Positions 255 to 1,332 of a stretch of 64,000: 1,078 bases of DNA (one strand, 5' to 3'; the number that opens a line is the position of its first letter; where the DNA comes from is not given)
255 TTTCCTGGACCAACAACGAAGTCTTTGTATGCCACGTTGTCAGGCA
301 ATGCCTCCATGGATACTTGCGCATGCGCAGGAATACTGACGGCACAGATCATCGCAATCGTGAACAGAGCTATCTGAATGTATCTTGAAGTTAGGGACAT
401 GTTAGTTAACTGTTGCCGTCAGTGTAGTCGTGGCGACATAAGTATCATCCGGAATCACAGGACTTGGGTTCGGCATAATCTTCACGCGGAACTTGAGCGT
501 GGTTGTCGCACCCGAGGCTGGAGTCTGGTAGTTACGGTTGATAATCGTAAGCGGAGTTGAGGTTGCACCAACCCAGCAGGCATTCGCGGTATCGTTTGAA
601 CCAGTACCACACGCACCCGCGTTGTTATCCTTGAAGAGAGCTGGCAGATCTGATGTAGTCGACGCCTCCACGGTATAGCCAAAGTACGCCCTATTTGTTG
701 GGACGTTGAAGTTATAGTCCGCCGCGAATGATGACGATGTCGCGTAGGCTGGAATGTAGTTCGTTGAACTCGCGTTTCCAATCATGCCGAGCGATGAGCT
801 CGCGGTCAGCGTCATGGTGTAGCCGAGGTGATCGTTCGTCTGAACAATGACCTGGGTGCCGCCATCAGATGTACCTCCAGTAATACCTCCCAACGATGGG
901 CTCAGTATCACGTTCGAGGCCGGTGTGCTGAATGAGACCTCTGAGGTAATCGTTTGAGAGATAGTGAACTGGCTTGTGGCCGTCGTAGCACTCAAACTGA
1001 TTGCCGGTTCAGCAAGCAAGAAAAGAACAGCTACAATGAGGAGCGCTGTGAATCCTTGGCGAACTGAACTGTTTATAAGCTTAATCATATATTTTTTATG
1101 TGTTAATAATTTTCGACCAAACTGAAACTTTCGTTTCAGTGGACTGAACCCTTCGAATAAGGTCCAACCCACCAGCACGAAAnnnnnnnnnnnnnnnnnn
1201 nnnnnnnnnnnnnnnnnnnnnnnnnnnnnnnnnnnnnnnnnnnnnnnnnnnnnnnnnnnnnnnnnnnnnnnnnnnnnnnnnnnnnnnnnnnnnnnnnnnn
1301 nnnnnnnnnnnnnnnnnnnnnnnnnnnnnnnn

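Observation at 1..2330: Membrane-anchored tandem-HTH (MerR/excisionase-type) regulator next to a perfect palindrome and two secreted proteins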

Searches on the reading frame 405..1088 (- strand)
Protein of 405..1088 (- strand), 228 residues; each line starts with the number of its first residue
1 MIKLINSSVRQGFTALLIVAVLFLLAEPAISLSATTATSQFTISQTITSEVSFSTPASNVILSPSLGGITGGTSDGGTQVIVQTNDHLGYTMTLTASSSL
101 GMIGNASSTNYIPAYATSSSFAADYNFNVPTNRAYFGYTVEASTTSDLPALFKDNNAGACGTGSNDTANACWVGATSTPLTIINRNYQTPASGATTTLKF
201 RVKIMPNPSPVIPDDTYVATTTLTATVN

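Call 3: search_protein_families(library=pfam, proteins=[window:405-1088:-], max_evalue=1)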
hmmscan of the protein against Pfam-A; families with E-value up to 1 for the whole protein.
window:405-1088:- (228 aa): 0 families

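Call 6: search_protein_families(library=ncbifam, proteins=[window:405-1088:-], max_evalue=1)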
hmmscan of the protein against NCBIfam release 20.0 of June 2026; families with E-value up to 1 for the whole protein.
window:405-1088:- (228 aa): 0 families

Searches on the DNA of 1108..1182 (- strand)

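Call 56: build_rna_model(alignment_id=A4, structure=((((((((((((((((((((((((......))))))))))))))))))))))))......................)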
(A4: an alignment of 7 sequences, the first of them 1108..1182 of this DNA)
Model R1 built from alignment A4 (7 sequences, 76 columns); structure: as given.
model positions 75; base pairs 24; branch points 0; effective number of sequences 2.57; information 0.753 bits per position. Calibrated on 0.2 Mb of random sequence (short: E-values are rough).
structure used (alignment columns):
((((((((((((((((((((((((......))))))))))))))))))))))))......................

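Call 59: search_with_rna_model(model_id=R1, sources=[window, L001, L003, L005, L006, L007, L008, L009, L010, L011, L012, L013, L014, L015, L016, L017, L018, L019, L020, L021, L022, L023, L024, L025, L026, L027, L028, L029, L030, L031, L032, L033, L034, L035, L036, L037, L038, L039, L040, L041, L042, L043, L044, L045, L046, L047, L048, L049, L050, L051, L052, L053, L054, L055, L056, L057, L058, L059, L060, L061, L062, L063, L064, L065, L066, L067, L068, L069, L070, L071, L072, L073, L074, L075, L076, L077, L078, L079, L080, L081, L082, L083, L084, L085, L086, L087, L089, L090], max_evalue=1, make_alignment=true)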
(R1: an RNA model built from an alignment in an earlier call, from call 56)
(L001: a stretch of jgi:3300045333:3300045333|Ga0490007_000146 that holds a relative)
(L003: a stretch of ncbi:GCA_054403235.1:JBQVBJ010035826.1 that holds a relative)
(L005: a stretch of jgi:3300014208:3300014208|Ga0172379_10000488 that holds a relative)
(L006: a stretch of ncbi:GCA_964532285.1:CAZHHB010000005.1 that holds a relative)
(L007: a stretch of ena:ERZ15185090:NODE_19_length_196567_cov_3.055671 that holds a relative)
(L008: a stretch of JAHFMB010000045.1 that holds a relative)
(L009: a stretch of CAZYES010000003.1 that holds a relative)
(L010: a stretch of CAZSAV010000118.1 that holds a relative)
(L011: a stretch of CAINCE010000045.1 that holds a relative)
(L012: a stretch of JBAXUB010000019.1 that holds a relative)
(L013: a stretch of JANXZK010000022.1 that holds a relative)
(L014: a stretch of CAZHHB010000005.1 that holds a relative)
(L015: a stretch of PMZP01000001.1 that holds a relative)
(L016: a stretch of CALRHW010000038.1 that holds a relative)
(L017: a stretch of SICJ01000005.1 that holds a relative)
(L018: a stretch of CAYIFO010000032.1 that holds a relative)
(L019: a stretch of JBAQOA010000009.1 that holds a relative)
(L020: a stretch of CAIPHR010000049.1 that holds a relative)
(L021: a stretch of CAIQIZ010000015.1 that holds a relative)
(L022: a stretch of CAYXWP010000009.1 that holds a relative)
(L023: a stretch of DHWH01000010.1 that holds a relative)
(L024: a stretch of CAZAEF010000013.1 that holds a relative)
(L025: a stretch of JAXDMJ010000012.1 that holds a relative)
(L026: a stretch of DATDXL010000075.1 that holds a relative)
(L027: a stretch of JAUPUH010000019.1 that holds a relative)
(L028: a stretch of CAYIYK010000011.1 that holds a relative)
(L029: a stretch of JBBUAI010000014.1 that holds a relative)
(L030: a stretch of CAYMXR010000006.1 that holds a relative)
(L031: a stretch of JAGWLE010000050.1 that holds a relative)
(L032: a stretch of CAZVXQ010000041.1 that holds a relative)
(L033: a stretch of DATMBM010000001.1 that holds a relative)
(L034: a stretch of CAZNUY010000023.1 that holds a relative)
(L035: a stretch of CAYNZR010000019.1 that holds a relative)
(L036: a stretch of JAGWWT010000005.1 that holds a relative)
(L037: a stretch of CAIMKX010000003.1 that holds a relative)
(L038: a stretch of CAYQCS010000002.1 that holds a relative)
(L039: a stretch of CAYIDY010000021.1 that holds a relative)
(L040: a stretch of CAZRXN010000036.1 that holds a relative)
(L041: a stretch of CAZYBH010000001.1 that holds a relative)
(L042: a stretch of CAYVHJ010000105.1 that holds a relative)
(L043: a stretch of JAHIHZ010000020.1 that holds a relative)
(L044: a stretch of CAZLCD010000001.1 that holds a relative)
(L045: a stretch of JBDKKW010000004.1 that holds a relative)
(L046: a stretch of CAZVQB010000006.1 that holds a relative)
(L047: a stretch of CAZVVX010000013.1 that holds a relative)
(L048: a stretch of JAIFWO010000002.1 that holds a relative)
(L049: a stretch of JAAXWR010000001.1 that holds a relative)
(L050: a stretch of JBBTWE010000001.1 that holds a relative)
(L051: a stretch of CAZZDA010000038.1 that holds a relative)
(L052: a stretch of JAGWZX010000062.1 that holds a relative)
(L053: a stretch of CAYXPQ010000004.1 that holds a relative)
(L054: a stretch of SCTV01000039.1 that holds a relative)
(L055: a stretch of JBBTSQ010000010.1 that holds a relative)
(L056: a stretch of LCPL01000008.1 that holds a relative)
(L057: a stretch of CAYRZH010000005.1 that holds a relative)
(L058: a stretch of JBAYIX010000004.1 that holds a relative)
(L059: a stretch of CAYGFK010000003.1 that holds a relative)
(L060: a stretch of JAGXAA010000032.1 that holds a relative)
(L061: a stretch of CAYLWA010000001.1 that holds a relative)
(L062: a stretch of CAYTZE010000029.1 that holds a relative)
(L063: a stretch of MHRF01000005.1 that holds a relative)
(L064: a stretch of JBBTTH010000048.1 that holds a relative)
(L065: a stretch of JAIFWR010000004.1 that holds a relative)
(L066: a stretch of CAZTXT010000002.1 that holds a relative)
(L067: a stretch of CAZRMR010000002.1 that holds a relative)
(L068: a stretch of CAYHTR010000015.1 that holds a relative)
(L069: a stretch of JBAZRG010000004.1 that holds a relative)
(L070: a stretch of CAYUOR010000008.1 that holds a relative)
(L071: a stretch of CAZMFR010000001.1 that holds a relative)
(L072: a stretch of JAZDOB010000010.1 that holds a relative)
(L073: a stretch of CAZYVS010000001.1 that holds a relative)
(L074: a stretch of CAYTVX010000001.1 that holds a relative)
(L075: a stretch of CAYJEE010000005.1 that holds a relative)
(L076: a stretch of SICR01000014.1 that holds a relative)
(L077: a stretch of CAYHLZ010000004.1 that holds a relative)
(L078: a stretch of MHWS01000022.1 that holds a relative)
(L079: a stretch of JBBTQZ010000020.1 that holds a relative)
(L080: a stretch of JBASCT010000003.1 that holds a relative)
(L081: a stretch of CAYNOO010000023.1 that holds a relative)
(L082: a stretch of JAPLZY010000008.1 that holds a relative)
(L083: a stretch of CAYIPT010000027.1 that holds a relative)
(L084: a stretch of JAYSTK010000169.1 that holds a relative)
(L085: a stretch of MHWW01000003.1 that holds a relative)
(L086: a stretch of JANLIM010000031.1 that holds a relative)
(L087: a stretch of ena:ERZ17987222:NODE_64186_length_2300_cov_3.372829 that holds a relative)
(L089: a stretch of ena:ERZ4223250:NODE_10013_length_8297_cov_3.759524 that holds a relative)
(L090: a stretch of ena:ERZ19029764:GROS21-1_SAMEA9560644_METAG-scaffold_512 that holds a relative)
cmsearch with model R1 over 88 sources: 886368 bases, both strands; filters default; matches with E-value up to 1: 15.
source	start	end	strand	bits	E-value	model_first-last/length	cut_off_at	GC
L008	4860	4934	+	90.6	6.6e-17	1-75/75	no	0.41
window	1108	1182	-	87.5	3.1e-16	1-75/75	no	0.44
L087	2194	2268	+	85.9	7.1e-16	1-75/75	no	0.41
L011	7111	7183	+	78.4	3.2e-14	1-75/75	no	0.49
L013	7082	7154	+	76.5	8.5e-14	1-75/75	no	0.53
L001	9087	9160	+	74.2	2.8e-13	1-75/75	no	0.5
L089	1581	1653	+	67.7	7.7e-12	1-75/75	no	0.38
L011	7113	7160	-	45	7.7e-07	3-52/75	no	0.48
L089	1562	1632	-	30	0.0015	1-75/75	no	0.41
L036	7032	7105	+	27.9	0.0046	1-75/75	no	0.65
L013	7084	7131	-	23.6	0.039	3-52/75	no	0.58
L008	4861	4912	-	22.7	0.063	2-53/75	no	0.46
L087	2195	2246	-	22.4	0.075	2-53/75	no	0.46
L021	7297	7376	+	18.9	0.44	1-75/75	no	0.46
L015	1196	1275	+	18.3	0.6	1-75/75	no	0.51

Alignment A5: 15 matches aligned to the model, 95 columns, each read 5' to 3' on its own strand. Consensus structure (alignment columns), stored with it:
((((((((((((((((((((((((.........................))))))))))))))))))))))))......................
